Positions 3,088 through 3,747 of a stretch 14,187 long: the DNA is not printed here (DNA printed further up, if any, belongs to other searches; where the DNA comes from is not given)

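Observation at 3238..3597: Peptide with 11 contiguous H-x-S triplets, a Cys-x3-Cys-x4-Cys tail, and a signal-like leader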

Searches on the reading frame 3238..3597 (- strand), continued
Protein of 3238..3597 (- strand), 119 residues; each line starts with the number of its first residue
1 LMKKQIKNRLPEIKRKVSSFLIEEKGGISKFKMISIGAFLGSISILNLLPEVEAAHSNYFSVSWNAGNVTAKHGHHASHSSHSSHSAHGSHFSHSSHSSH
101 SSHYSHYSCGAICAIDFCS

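Call 28: search_protein_families(library=ncbifam, proteins=[L001:13940-15391:-, L003:7091-8539:-, L004:8512-9951:+, L006:6983-8428:+, L007:16763-18205:-, L004:10314-11486:+, L006:10299-11333:+, L001:11124-12947:+, L008:6309-8213:+, L001:9122-9958:+], max_evalue=1e-8)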
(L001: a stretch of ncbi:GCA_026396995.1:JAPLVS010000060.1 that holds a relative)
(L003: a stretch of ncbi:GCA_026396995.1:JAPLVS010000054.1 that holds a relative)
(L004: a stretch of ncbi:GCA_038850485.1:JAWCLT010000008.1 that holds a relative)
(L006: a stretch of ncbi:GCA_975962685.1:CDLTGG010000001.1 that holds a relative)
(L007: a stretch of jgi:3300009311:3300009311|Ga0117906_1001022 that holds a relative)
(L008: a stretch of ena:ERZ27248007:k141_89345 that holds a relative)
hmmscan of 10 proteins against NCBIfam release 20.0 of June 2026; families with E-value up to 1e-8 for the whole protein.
L001:13940-15391:- (483 aa): 43 families (the best 25 are shown)
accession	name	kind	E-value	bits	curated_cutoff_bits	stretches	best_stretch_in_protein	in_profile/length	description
TIGR03978.1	rSAM_paired_1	equivalog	3.7e-123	411.7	370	1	22-476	5-466/466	His-Xaa-Ser system radical SAM maturase HxsB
TIGR03974.1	rSAM_six_Cys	equivalog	1.3e-35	123.1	425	1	45-444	48-433/451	thioether cross-link-forming SCIFF peptide maturase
NF047865.1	rSAM_PapB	equivalog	1e-33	116.9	340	1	104-436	10-325/330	PapB family radical SAM/SPASM ranthipeptide maturase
TIGR04068.1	rSAM_ocin_clost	equivalog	2.7e-33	115.6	500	1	28-462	18-453/462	Cys-rich peptide radical SAM maturase CcpM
NF041298.1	rSAM_mat_DynA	equivalog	2.1e-32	112.5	450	1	99-462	3-353/356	dynobactin maturation radical SAM/SPASM protein DynA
TIGR04064.1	rSAM_nif11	equivalog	1e-31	110.2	518.7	1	19-242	2-223/459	nif11-like peptide radical SAM maturase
NF040492.1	not_ScfB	exception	8e-30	104.1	855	1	63-437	65-425/450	ScfB-related radical SAM/SPASM orphan maturase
TIGR03906.1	quino_hemo_SAM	equivalog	8.8e-30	103.7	453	1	101-436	98-423/467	quinohemoprotein amine dehydrogenase maturation protein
TIGR03942.1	sulfatase_rSAM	equivalog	6.2e-29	101.2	349.45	1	104-461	8-356/363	anaerobic sulfatase maturase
TIGR04083.1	rSAM_pep_methan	hypoth_equivalog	2.2e-28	99.2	300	1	100-459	3-340/376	TIGR04083 family peptide-modifying radical SAM enzyme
TIGR04280.1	geopep_mat_rSAM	hypoth_equivalog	2.1e-26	92.9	400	1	28-242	17-229/428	geopeptide radical SAM maturase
NF038107.1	rSAM_NF038107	equivalog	4.3e-26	91.7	600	1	27-247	14-237/444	Cys-every-fifth radical SAM/SPASM peptide maturase CefB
NF010321.0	PRK13758.1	equivalog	5.3e-26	91.6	441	1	98-463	6-363/370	anaerobic sulfatase-maturase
NF035951.1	rSAM_RumMC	equivalog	6.1e-25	87.9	720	1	63-238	77-254/510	RumMC family radical SAM sactipeptide maturase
TIGR04163.1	rSAM_cobopep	equivalog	3.2e-22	78.9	375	1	94-462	61-419/428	peptide-modifying radical SAM enzyme CbpB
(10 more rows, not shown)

L003:7091-8539:- (482 aa): 47 families (the best 25 are shown)
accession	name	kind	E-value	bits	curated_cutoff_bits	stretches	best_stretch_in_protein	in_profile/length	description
TIGR03978.1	rSAM_paired_1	equivalog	7.6e-127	423.9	370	1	19-475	3-466/466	His-Xaa-Ser system radical SAM maturase HxsB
NF047865.1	rSAM_PapB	equivalog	2.9e-44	151.7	340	1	103-427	10-317/330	PapB family radical SAM/SPASM ranthipeptide maturase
TIGR03974.1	rSAM_six_Cys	equivalog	1.1e-37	129.9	425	1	62-451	66-439/451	thioether cross-link-forming SCIFF peptide maturase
TIGR04064.1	rSAM_nif11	equivalog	4.1e-37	128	518.7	1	103-459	85-431/459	nif11-like peptide radical SAM maturase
NF040492.1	not_ScfB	exception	1.2e-35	123.2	855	1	63-433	66-422/450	ScfB-related radical SAM/SPASM orphan maturase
TIGR03906.1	quino_hemo_SAM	equivalog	1.6e-35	122.7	453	1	101-436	99-424/467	quinohemoprotein amine dehydrogenase maturation protein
TIGR04068.1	rSAM_ocin_clost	equivalog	6e-34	117.7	500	1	43-250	25-240/462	Cys-rich peptide radical SAM maturase CcpM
TIGR03942.1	sulfatase_rSAM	equivalog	1.9e-30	106.2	349.45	1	103-438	8-336/363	anaerobic sulfatase maturase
NF035951.1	rSAM_RumMC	equivalog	5e-27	94.7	720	1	64-241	79-258/510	RumMC family radical SAM sactipeptide maturase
TIGR04280.1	geopep_mat_rSAM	hypoth_equivalog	5.9e-27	94.7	400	1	25-242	15-230/428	geopeptide radical SAM maturase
NF041298.1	rSAM_mat_DynA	equivalog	4.2e-26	91.8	450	1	98-450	3-342/356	dynobactin maturation radical SAM/SPASM protein DynA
TIGR04163.1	rSAM_cobopep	equivalog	5.5e-25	88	375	1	95-458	63-416/428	peptide-modifying radical SAM enzyme CbpB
TIGR04115.1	rSAM_Cxxx_rpt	equivalog_domain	2e-23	83.5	350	1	103-450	9-349/359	radical SAM peptide maturase, CXXX-repeat target family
TIGR04463.1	rSAM_vs_C_rich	equivalog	2.5e-23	82.5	525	1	26-436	9-403/438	TIGR04463 family radical SAM/SPASM RiPP maturase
TIGR04083.1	rSAM_pep_methan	hypoth_equivalog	1e-22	80.5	300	1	99-450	3-332/376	TIGR04083 family peptide-modifying radical SAM enzyme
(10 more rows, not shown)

L004:8512-9951:+ (479 aa): 46 families (the best 25 are shown)
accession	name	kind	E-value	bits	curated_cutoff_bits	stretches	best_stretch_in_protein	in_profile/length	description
TIGR03978.1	rSAM_paired_1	equivalog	2.1e-126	422.4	370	1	18-475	3-466/466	His-Xaa-Ser system radical SAM maturase HxsB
NF047865.1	rSAM_PapB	equivalog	7.9e-45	153.5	340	1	103-424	11-313/330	PapB family radical SAM/SPASM ranthipeptide maturase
TIGR04064.1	rSAM_nif11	equivalog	5.2e-40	137.5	518.7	1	98-392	82-372/459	nif11-like peptide radical SAM maturase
TIGR04068.1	rSAM_ocin_clost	equivalog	2.1e-39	135.7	500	1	57-459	46-451/462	Cys-rich peptide radical SAM maturase CcpM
TIGR03974.1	rSAM_six_Cys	equivalog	4.9e-39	134.5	425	1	63-455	68-443/451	thioether cross-link-forming SCIFF peptide maturase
NF040492.1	not_ScfB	exception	1.6e-37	129.4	855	1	66-435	70-424/450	ScfB-related radical SAM/SPASM orphan maturase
TIGR03942.1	sulfatase_rSAM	equivalog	3.6e-36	125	349.45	1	102-459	8-355/363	anaerobic sulfatase maturase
TIGR03906.1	quino_hemo_SAM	equivalog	6.2e-35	120.7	453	1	102-432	101-420/467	quinohemoprotein amine dehydrogenase maturation protein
NF035951.1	rSAM_RumMC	equivalog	2e-31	109.3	720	1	101-244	118-262/510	RumMC family radical SAM sactipeptide maturase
NF041298.1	rSAM_mat_DynA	equivalog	1.9e-28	99.5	450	1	97-426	3-321/356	dynobactin maturation radical SAM/SPASM protein DynA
NF038107.1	rSAM_NF038107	equivalog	5.5e-27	94.6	600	1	18-244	5-236/444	Cys-every-fifth radical SAM/SPASM peptide maturase CefB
TIGR04163.1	rSAM_cobopep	equivalog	2e-26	92.8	375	1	86-461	58-419/428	peptide-modifying radical SAM enzyme CbpB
NF010321.0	PRK13758.1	equivalog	5.2e-25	88.4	441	1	102-463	12-364/370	anaerobic sulfatase-maturase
TIGR04115.1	rSAM_Cxxx_rpt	equivalog_domain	1.2e-24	87.5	350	1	102-451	9-350/359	radical SAM peptide maturase, CXXX-repeat target family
NF038170.1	lachnocin_rSAM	equivalog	6.8e-23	81.2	550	1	101-241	82-223/440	lachnocin radical SAM maturase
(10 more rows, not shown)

L006:6983-8428:+ (481 aa): 44 families (the best 25 are shown)
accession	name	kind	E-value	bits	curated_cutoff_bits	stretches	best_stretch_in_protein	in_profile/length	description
TIGR03978.1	rSAM_paired_1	equivalog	9.2e-120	400.5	370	1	18-473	2-465/466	His-Xaa-Ser system radical SAM maturase HxsB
NF047865.1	rSAM_PapB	equivalog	6.4e-41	140.7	340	1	103-434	10-325/330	PapB family radical SAM/SPASM ranthipeptide maturase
TIGR03906.1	quino_hemo_SAM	equivalog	7.3e-38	130.4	453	1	101-423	99-411/467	quinohemoprotein amine dehydrogenase maturation protein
TIGR04064.1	rSAM_nif11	equivalog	3.4e-36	124.9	518.7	1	28-242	12-224/459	nif11-like peptide radical SAM maturase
TIGR04068.1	rSAM_ocin_clost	equivalog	6.4e-33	114.3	500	1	99-248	87-238/462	Cys-rich peptide radical SAM maturase CcpM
TIGR03942.1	sulfatase_rSAM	equivalog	1.3e-29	103.4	349.45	1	103-432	8-331/363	anaerobic sulfatase maturase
TIGR03974.1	rSAM_six_Cys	equivalog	1e-28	100.5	425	1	65-454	69-443/451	thioether cross-link-forming SCIFF peptide maturase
NF040492.1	not_ScfB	exception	1.7e-28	99.7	855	1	104-426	103-416/450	ScfB-related radical SAM/SPASM orphan maturase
NF010321.0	PRK13758.1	equivalog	1.8e-26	93.2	441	1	101-423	10-327/370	anaerobic sulfatase-maturase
NF038107.1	rSAM_NF038107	equivalog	6.9e-26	91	600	1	25-245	13-236/444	Cys-every-fifth radical SAM/SPASM peptide maturase CefB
NF041298.1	rSAM_mat_DynA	equivalog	4.8e-25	88.3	450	1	98-460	3-353/356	dynobactin maturation radical SAM/SPASM protein DynA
TIGR04280.1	geopep_mat_rSAM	hypoth_equivalog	6.8e-25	87.9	400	1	98-239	86-227/428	geopeptide radical SAM maturase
TIGR04083.1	rSAM_pep_methan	hypoth_equivalog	3.6e-24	85.3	300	1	99-460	3-343/376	TIGR04083 family peptide-modifying radical SAM enzyme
NF035951.1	rSAM_RumMC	equivalog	1e-22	80.6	720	1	99-237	115-254/510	RumMC family radical SAM sactipeptide maturase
TIGR04163.1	rSAM_cobopep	equivalog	2.6e-21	75.9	375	1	86-439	55-401/428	peptide-modifying radical SAM enzyme CbpB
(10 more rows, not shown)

L007:16763-18205:- (480 aa): 45 families (the best 25 are shown)
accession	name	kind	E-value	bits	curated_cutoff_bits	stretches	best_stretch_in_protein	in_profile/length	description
TIGR03978.1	rSAM_paired_1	equivalog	3.2e-134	448.2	370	1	17-474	2-466/466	His-Xaa-Ser system radical SAM maturase HxsB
NF047865.1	rSAM_PapB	equivalog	9.3e-43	146.7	340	1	102-434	10-325/330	PapB family radical SAM/SPASM ranthipeptide maturase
NF040492.1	not_ScfB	exception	1.3e-35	123.2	855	1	104-434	104-424/450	ScfB-related radical SAM/SPASM orphan maturase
TIGR04064.1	rSAM_nif11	equivalog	1.8e-34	119.2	518.7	1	102-432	85-407/459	nif11-like peptide radical SAM maturase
TIGR03974.1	rSAM_six_Cys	equivalog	2.1e-34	119.2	425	1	62-439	67-430/451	thioether cross-link-forming SCIFF peptide maturase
TIGR03906.1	quino_hemo_SAM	equivalog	2.7e-32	112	453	1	102-437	101-426/467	quinohemoprotein amine dehydrogenase maturation protein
TIGR03942.1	sulfatase_rSAM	equivalog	3.9e-31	108.4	349.45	1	103-434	9-333/363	anaerobic sulfatase maturase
TIGR04068.1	rSAM_ocin_clost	equivalog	4.9e-30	104.8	500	1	102-450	91-443/462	Cys-rich peptide radical SAM maturase CcpM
NF041298.1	rSAM_mat_DynA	equivalog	8.9e-27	94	450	1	97-458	3-351/356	dynobactin maturation radical SAM/SPASM protein DynA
NF010321.0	PRK13758.1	equivalog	6.1e-25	88.1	441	1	98-423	8-327/370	anaerobic sulfatase-maturase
NF035951.1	rSAM_RumMC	equivalog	5.1e-24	84.8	720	1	102-244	119-262/510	RumMC family radical SAM sactipeptide maturase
NF038107.1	rSAM_NF038107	equivalog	7.2e-24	84.4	600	1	14-244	3-236/444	Cys-every-fifth radical SAM/SPASM peptide maturase CefB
TIGR04463.1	rSAM_vs_C_rich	equivalog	8.2e-24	84.1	525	1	42-278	26-262/438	TIGR04463 family radical SAM/SPASM RiPP maturase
TIGR04083.1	rSAM_pep_methan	hypoth_equivalog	2.2e-23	82.8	300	1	98-459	3-342/376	TIGR04083 family peptide-modifying radical SAM enzyme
TIGR04163.1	rSAM_cobopep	equivalog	4.2e-23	81.8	375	1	51-439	30-401/428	peptide-modifying radical SAM enzyme CbpB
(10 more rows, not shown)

L004:10314-11486:+ (390 aa): 7 families
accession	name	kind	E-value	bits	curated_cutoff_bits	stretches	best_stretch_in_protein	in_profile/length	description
TIGR04078.1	rSAM_yydG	equivalog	4.2e-21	75.7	300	1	5-159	3-161/309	YydG family radical SAM peptide epimerase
TIGR02666.1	moaA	equivalog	7.6e-13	48.1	284.05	1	10-164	17-182/336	GTP 3',8-cyclase MoaA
TIGR02668.1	moaA_archaeal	equivalog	3.7e-12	45.8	325.25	1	10-169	17-180/303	GTP 3',8-cyclase MoaA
NF038283.1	viperin_w_prok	equivalog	5.5e-12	45.4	180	1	10-106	9-112/281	viperin family antiviral radical SAM protein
TIGR04317.1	W_rSAM_matur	equivalog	9.4e-11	41.4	380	1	3-315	4-321/349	tungsten cofactor oxidoreductase radical SAM maturase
TIGR04055.1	rSAM_NirJ2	equivalog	5.6e-09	36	500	1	10-118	7-110/326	putative heme d1 biosynthesis radical SAM protein NirJ2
NF001199.0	PRK00164.2-1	equivalog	6.1e-09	35.4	231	0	10-158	19-171/308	GTP 3',8-cyclase MoaA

L006:10299-11333:+ (344 aa): 35 families (the best 25 are shown)
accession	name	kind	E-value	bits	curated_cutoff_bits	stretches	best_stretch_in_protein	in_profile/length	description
TIGR02109.1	PQQ_syn_pqqE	equivalog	1.1e-25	90.4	381.35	1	15-195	3-180/358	pyrroloquinoline quinone biosynthesis protein PqqE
TIGR04546.1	rSAM_ahbC_deAc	equivalog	3.1e-23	82.2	650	1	16-217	37-225/390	12,18-didecarboxysiroheme deacetylase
TIGR04055.1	rSAM_NirJ2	equivalog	1.2e-22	80.9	500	1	24-203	5-180/326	putative heme d1 biosynthesis radical SAM protein NirJ2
TIGR04545.1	rSAM_ahbD_hemeb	equivalog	2.4e-22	79.8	500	1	22-207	3-185/339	heme b synthase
TIGR04317.1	W_rSAM_matur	equivalog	2.2e-21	76.4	380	1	18-203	3-190/349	tungsten cofactor oxidoreductase radical SAM maturase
NF045574.1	sacti_mat_StsB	exception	2.3e-21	76.2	625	1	20-202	97-274/466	StsB family radical SAM/SPASM domain sactipeptide maturase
TIGR04347.1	pseudo_SAM_Halo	equivalog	2.4e-21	76.4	525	1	19-196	38-211/390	TIGR04347 family pseudo-SAM/SPASM protein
TIGR04051.1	rSAM_NirJ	equivalog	3.6e-21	75.5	515.45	1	21-194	4-173/354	heme d1 biosynthesis radical SAM protein NirJ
TIGR02666.1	moaA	equivalog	2.5e-20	72.7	284.05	1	21-189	12-185/336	GTP 3',8-cyclase MoaA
TIGR04053.2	TIGR04053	equivalog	1.8e-19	70.3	395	1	15-205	4-194/366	TIGR04053 family radical SAM/SPASM domain-containing protein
NF038283.1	viperin_w_prok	equivalog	1.9e-19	69.9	180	1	25-204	8-195/281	viperin family antiviral radical SAM protein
TIGR03962.1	mycofact_rSAM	equivalog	8.1e-19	68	265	1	15-337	8-329/339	mycofactocin radical SAM maturase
TIGR04303.1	GeoRSP_rSAM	equivalog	1.1e-18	67.9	400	1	16-191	2-171/325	GeoRSP system radical SAM/SPASM protein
TIGR02668.1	moaA_archaeal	equivalog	3.2e-18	65.8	325.25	1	20-188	11-177/303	GTP 3',8-cyclase MoaA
NF050035.1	rSAM_WgK_link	exception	1.3e-17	63.9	650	1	11-188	1-175/367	radical SAM/SPASM peptide maturase WgkB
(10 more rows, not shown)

L001:11124-12947:+ (607 aa): 7 families
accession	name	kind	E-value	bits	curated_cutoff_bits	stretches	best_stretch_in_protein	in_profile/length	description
NF047865.1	rSAM_PapB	equivalog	3.7e-19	69.1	340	1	91-406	9-328/330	PapB family radical SAM/SPASM ranthipeptide maturase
TIGR04064.1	rSAM_nif11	equivalog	4.3e-17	62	518.7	1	87-225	80-225/459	nif11-like peptide radical SAM maturase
TIGR03906.1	quino_hemo_SAM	equivalog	5.1e-13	48.5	453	1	91-267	100-286/467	quinohemoprotein amine dehydrogenase maturation protein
TIGR03974.1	rSAM_six_Cys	equivalog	2e-12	46.7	425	1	91-266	103-287/451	thioether cross-link-forming SCIFF peptide maturase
TIGR03978.1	rSAM_paired_1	equivalog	5.3e-11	41.9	370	1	92-277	90-282/466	His-Xaa-Ser system radical SAM maturase HxsB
TIGR03942.1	sulfatase_rSAM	equivalog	1.1e-10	41.1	349.45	1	90-421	6-351/363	anaerobic sulfatase maturase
TIGR04280.1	geopep_mat_rSAM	hypoth_equivalog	2.2e-09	36.8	400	0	90-219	89-225/428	geopeptide radical SAM maturase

L008:6309-8213:+ (634 aa): 37 families (the best 25 are shown)
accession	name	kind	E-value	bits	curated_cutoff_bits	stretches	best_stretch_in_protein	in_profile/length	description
TIGR04064.1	rSAM_nif11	equivalog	5.5e-35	121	518.7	1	77-235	56-224/459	nif11-like peptide radical SAM maturase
NF047865.1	rSAM_PapB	equivalog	1e-34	120.3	340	1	98-410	3-326/330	PapB family radical SAM/SPASM ranthipeptide maturase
TIGR03974.1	rSAM_six_Cys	equivalog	9.7e-29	100.5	425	1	98-425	97-441/451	thioether cross-link-forming SCIFF peptide maturase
NF040492.1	not_ScfB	exception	6.4e-27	94.5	855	1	79-425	74-440/450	ScfB-related radical SAM/SPASM orphan maturase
TIGR03906.1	quino_hemo_SAM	equivalog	3.2e-25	88.7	453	1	98-421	94-435/467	quinohemoprotein amine dehydrogenase maturation protein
TIGR03978.1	rSAM_paired_1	equivalog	1.8e-24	86.4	370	1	91-268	75-263/466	His-Xaa-Ser system radical SAM maturase HxsB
TIGR03942.1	sulfatase_rSAM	equivalog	7.1e-23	81.3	349.45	1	105-426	8-350/363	anaerobic sulfatase maturase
NF041298.1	rSAM_mat_DynA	equivalog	1.2e-21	77.1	450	1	104-265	7-177/356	dynobactin maturation radical SAM/SPASM protein DynA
TIGR04115.1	rSAM_Cxxx_rpt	equivalog_domain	3e-21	76.3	350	1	99-423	3-350/359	radical SAM peptide maturase, CXXX-repeat target family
NF038107.1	rSAM_NF038107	equivalog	1.8e-20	73.1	600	1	101-436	88-437/444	Cys-every-fifth radical SAM/SPASM peptide maturase CefB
TIGR04068.1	rSAM_ocin_clost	equivalog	2.1e-19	69.7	500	1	99-238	85-235/462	Cys-rich peptide radical SAM maturase CcpM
TIGR04163.1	rSAM_cobopep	equivalog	6.6e-19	68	375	1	100-268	66-241/428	peptide-modifying radical SAM enzyme CbpB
TIGR04083.1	rSAM_pep_methan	hypoth_equivalog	5.5e-18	65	300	1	102-441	4-350/376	TIGR04083 family peptide-modifying radical SAM enzyme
TIGR04463.1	rSAM_vs_C_rich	equivalog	1.2e-17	63.8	525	1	95-419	79-413/438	TIGR04463 family radical SAM/SPASM RiPP maturase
NF038170.1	lachnocin_rSAM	equivalog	2e-17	63.2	550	1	98-239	76-227/440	lachnocin radical SAM maturase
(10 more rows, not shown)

L001:9122-9958:+ (278 aa): 19 families
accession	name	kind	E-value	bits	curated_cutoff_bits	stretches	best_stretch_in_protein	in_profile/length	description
TIGR03977.1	rSAM_pair_HxsC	equivalog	2.2e-55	187.6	267.9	1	5-259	31-286/292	His-Xaa-Ser system radical SAM maturase HxsC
NF038332.1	rSAM_rare_HxsC4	exception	2e-29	102.8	500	1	8-204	23-221/335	radical SAM protein HxsC4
TIGR04054.1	rSAM_NirJ1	equivalog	1.6e-18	66.5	650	1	6-182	43-215/387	putative heme d1 biosynthesis radical SAM protein NirJ1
TIGR04055.1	rSAM_NirJ2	equivalog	2.9e-17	63.2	500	1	6-176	7-174/326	putative heme d1 biosynthesis radical SAM protein NirJ2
TIGR04546.1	rSAM_ahbC_deAc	equivalog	3e-17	62.5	650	1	5-182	45-218/390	12,18-didecarboxysiroheme deacetylase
TIGR02668.1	moaA_archaeal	equivalog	8.5e-16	57.8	325.25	1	4-197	15-206/303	GTP 3',8-cyclase MoaA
TIGR04303.1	GeoRSP_rSAM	equivalog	4.2e-13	49.6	400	1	4-192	10-192/325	GeoRSP system radical SAM/SPASM protein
TIGR04545.1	rSAM_ahbD_hemeb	equivalog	8.5e-13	48.4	500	1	5-176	6-175/339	heme b synthase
TIGR02666.1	moaA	equivalog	1.2e-12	47.5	284.05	1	4-184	15-199/336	GTP 3',8-cyclase MoaA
NF001199.0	PRK00164.2-1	equivalog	1.6e-12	47.2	231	1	4-185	17-198/308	GTP 3',8-cyclase MoaA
NF045574.1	sacti_mat_StsB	exception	1.3e-11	44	625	1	33-164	132-258/466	StsB family radical SAM/SPASM domain sactipeptide maturase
NF045702.1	rSAM_GDGT_ether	equivalog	2.2e-11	43.1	450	1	4-183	91-274/486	tetraether lipid synthase Tes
TIGR04347.1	pseudo_SAM_Halo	equivalog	3.3e-11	43.1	525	1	43-182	84-217/390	TIGR04347 family pseudo-SAM/SPASM protein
NF050035.1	rSAM_WgK_link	exception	6.8e-11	41.8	650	1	2-161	12-170/367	radical SAM/SPASM peptide maturase WgkB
TIGR04053.2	TIGR04053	equivalog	9.3e-11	41.6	395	1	12-165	21-176/366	TIGR04053 family radical SAM/SPASM domain-containing protein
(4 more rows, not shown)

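Call 30: search_protein_families(library=pfam, proteins=[L006:8464-9501:+, L007:10572-11252:+, L001:10388-10774:+, L001:10774-11076:+, L004:5564-6475:+], max_evalue=0.01)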
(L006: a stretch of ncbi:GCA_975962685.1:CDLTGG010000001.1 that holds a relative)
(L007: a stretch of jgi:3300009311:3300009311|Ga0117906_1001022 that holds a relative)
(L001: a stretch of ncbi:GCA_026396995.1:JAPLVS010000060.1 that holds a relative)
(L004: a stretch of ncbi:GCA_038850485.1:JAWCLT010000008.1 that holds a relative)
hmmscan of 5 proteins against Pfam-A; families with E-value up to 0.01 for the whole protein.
L006:8464-9501:+ (345 aa): 3 families
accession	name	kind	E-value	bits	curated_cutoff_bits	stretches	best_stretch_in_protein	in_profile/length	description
PF01478.23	Peptidase_A24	-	7.4e-09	36.4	26.5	1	10-116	4-100/104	Type IV leader peptidase family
PF06847.16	Arc_PepC_II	-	0.0077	17.2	29.9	0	288-338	41-90/93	Archaeal Peptidase A24 C-terminus Type II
PF06819.16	Arc_PepC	-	0.0096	16.6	23.4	0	229-311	13-104/110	Archaeal Peptidase A24 C-terminal Domain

L007:10572-11252:+ (226 aa): 3 families
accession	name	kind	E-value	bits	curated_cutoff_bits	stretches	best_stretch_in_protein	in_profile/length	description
PF02517.21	Rce1-like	-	2.9e-10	40.7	22.4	1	133-217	7-92/93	Type II CAAX prenyl endopeptidase Rce1-like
PF10110.14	GPDPase_memb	-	0.0005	19.3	29.6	1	94-218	161-282/321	Membrane domain of glycerophosphoryl diester phosphodiesterase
PF04018.18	VCA0040-like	-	0.0096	16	26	0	142-205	43-105/246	Undecaprenyl phosphate translocase-like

L001:10388-10774:+ (128 aa): 0 families

L001:10774-11076:+ (100 aa): 0 families

L004:5564-6475:+ (303 aa): 1 family
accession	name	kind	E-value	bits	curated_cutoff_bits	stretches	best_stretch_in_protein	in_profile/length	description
PF06819.16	Arc_PepC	-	2.8e-06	27.9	23.4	1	178-263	16-104/110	Archaeal Peptidase A24 C-terminal Domain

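Call 34: search_protein_families(library=padloc, proteins=[window:3238-3597:-, L004:8512-9951:+], max_evalue=0.001)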
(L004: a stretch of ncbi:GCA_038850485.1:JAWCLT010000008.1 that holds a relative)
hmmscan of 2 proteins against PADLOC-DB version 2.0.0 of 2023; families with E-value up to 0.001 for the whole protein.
window:3238-3597:- (119 aa): 0 families

L004:8512-9951:+ (479 aa): 2 families
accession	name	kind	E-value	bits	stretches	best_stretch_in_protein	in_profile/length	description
PDLC02904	pVip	-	5e-09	34.1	1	104-267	12-156/262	Viperins associated with kinases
PDLC02903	pVip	-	1.9e-08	32.1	1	103-261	8-149/257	Viperins not associated with kinases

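Call 41: search_protein_families(library=ncbifam, proteins=[P0002, P0009, P0012, P0014, P0015], max_evalue=0.001)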
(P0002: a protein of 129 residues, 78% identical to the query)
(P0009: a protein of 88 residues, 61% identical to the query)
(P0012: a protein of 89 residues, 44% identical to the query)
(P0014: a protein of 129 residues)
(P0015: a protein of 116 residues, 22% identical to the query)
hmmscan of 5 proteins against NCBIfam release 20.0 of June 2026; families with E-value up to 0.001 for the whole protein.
P0002 (129 aa): 2 families
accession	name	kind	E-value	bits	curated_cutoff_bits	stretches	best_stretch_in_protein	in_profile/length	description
NF038313.3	HisXaaSer_A4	exception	5.8e-11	43.1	55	1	7-114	2-92/93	His-Xaa-Ser repeat protein HxsA4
NF038309.1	HisXaaSer_A3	equivalog_domain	8.1e-11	41.6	65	1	7-85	2-79/81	His-Xaa-Ser repeat protein HxsA3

P0009 (88 aa): 3 families
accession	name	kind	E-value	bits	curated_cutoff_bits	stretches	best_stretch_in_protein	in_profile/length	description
NF038309.1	HisXaaSer_A3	equivalog_domain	8.2e-10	38.4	65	1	7-87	2-81/81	His-Xaa-Ser repeat protein HxsA3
NF038313.3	HisXaaSer_A4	exception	3.1e-09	37.6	55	1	6-87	1-77/93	His-Xaa-Ser repeat protein HxsA4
NF038296.1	HisXaaSer_A2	equivalog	0.00073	20.5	48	1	56-87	64-94/96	His-Xaa-Ser repeat protein HxsA2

P0012 (89 aa): 2 families
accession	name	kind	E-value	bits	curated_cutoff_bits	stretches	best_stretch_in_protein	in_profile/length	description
NF038309.1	HisXaaSer_A3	equivalog_domain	2.6e-08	33.6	65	1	8-88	2-81/81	His-Xaa-Ser repeat protein HxsA3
NF038313.3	HisXaaSer_A4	exception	1.5e-05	25.8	55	1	7-88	1-80/93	His-Xaa-Ser repeat protein HxsA4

P0014 (129 aa): 4 families
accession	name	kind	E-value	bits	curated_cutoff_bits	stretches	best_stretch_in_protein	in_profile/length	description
NF038313.3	HisXaaSer_A4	exception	1.7e-26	92.9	55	2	7-99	2-90/93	His-Xaa-Ser repeat protein HxsA4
NF038309.1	HisXaaSer_A3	equivalog_domain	5.2e-09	35.8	65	0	7-97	2-80/81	His-Xaa-Ser repeat protein HxsA3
NF038329.2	gly_rich_SclB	equivalog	5.1e-06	25.7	325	1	64-126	123-185/442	LPXTG-anchored collagen-like adhesin Scl2/SclB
NF038330.1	adhesin_SclA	exception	8.6e-05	22.3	400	1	63-127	125-189/405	LPXTG-anchored collagen-like adhesin Scl1/SclA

P0015 (116 aa): 2 families
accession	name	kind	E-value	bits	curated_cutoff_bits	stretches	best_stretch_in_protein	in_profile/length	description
NF038309.1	HisXaaSer_A3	equivalog_domain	9.4e-15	54.2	65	1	6-89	2-81/81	His-Xaa-Ser repeat protein HxsA3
NF038313.3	HisXaaSer_A4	exception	7.7e-13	49.1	55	1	6-102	2-90/93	His-Xaa-Ser repeat protein HxsA4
